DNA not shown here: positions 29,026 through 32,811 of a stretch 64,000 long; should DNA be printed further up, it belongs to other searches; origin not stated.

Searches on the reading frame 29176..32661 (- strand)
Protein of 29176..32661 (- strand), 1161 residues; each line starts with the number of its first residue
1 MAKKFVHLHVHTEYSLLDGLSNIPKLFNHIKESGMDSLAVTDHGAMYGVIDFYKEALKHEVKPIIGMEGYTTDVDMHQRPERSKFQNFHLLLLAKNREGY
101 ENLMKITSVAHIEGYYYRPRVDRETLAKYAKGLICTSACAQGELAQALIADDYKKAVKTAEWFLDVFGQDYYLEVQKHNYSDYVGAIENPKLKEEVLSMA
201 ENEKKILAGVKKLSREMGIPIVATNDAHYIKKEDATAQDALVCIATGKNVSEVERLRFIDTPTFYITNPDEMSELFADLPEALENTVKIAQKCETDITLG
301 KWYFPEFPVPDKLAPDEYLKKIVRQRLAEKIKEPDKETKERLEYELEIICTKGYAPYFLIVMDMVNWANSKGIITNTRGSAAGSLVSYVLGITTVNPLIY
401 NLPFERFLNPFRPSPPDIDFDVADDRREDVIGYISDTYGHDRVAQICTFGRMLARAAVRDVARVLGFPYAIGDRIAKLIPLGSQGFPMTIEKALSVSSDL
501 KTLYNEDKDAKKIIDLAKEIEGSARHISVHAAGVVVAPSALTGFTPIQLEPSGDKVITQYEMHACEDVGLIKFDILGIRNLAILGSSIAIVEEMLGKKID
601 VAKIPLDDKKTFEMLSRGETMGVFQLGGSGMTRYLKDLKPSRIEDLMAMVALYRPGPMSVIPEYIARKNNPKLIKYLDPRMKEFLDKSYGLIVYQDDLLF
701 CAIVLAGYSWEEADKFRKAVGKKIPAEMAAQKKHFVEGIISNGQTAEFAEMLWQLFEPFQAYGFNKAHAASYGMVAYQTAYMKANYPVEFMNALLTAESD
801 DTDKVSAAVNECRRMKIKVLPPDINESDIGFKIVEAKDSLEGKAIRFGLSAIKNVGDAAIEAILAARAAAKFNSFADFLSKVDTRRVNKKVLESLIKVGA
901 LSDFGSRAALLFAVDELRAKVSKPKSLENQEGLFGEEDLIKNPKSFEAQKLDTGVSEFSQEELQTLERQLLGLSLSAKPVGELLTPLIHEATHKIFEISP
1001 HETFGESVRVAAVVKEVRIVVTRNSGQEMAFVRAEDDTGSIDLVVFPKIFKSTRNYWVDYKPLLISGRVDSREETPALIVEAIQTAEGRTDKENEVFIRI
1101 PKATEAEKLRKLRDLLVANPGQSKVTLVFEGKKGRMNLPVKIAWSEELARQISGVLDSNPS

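Call 24: find_related_loci(query=window:29176-32661:-, collection=genome_contigs, flank=10000)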
Query window:29176-32661:- (1161 aa) in genome_contigs; peptide patterns used: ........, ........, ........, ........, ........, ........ (x = any residue, [..] = any of these).
600 stretches matched a pattern (row limit reached: there are more); 596 encode a relative of the query (tblastn E <= 1e-3); the best 80 are kept; 80 distinct loci.
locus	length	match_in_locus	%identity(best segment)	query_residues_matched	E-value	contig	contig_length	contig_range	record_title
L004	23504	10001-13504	68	1-1159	0e+0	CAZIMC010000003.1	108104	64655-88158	MAG TPA_asm: uncultured Gammaproteobacteria bacterium isolate SRP170004_co1_20 genome assembly, contig: NODE_196_length_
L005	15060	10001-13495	65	4-1160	0e+0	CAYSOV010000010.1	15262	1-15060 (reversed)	MAG TPA_asm: uncultured Gammaproteobacteria bacterium isolate binchicken_co110_923 genome assembly, contig: NODE_8430_le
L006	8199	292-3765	63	3-1156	0e+0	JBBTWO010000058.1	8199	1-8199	MAG: Patescibacteria group bacterium isolate H41-bin046_1 H41_bin046_1_000000000058, whole genome shotgun sequence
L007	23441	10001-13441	63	1-1161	0e+0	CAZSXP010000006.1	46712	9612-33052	MAG TPA_asm: uncultured Gammaproteobacteria bacterium isolate SRP062349_co2_93 genome assembly, contig: NODE_453_length_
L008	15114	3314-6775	61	1-1156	0e+0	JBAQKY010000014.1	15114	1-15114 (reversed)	MAG: Microgenomates group bacterium isolate MFD12071_ilm_asm_bin3 k127_16030, whole genome shotgun sequence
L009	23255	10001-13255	65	1-1087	0e+0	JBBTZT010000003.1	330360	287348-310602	MAG: Patescibacteria group bacterium isolate H41-bin064_1 H41_bin064_1_000000000003, whole genome shotgun sequence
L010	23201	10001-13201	60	1-1083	0e+0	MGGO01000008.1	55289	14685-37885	MAG: Candidatus Woesebacteria bacterium RIFCSPHIGHO2_01_FULL_44_10 rifcsphigho2_01_scaffold_1991, whole genome shotgun s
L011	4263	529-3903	56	5-1158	0e+0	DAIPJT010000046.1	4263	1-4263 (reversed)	MAG TPA_asm: Patescibacteria group bacterium isolate CTOTU11699 NODE_10447_length_4263_cov_6.219582, whole genome shotgu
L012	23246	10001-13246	56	5-1081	0e+0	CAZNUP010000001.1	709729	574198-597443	MAG TPA_asm: uncultured Gammaproteobacteria bacterium isolate SRP292972_co3_34 genome assembly, contig: NODE_7_length_70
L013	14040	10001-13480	52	5-1156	0e+0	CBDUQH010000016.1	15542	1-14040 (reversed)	MAG TPA_asm: uncultured bacterium isolate SRR18550247_concoct_49 genome assembly, contig: ERZ25074849.143, whole genome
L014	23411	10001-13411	53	5-1161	0e+0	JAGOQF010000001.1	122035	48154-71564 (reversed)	Candidatus Shapirobacteria bacterium isolate Go_SlDig_bin_387 Go_SlDig_282_length_122035_cov_6.983143, whole genome shot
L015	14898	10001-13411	52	4-1159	0e+0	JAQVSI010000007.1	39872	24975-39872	MAG: Candidatus Shapirobacteria bacterium isolate STF1_270 NODE_1975_length_39872_cov_4.129148_Sandtown_F1, whole genome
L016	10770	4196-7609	52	5-1161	0e+0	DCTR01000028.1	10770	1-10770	MAG TPA_asm: Candidatus Shapirobacteria bacterium UBA1435 UBA1435_contig_20811, whole genome shotgun sequence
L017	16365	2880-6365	51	4-1156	0e+0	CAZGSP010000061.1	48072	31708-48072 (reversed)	MAG TPA_asm: uncultured Pseudomonadales bacterium isolate binchicken_co169_192 genome assembly, contig: k99_517198, whol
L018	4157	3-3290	50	44-1159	0e+0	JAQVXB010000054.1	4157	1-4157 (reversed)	MAG: Candidatus Shapirobacteria bacterium isolate STF2_116 NODE_84481_length_4157_cov_3.980645_Sandtown_F2, whole genome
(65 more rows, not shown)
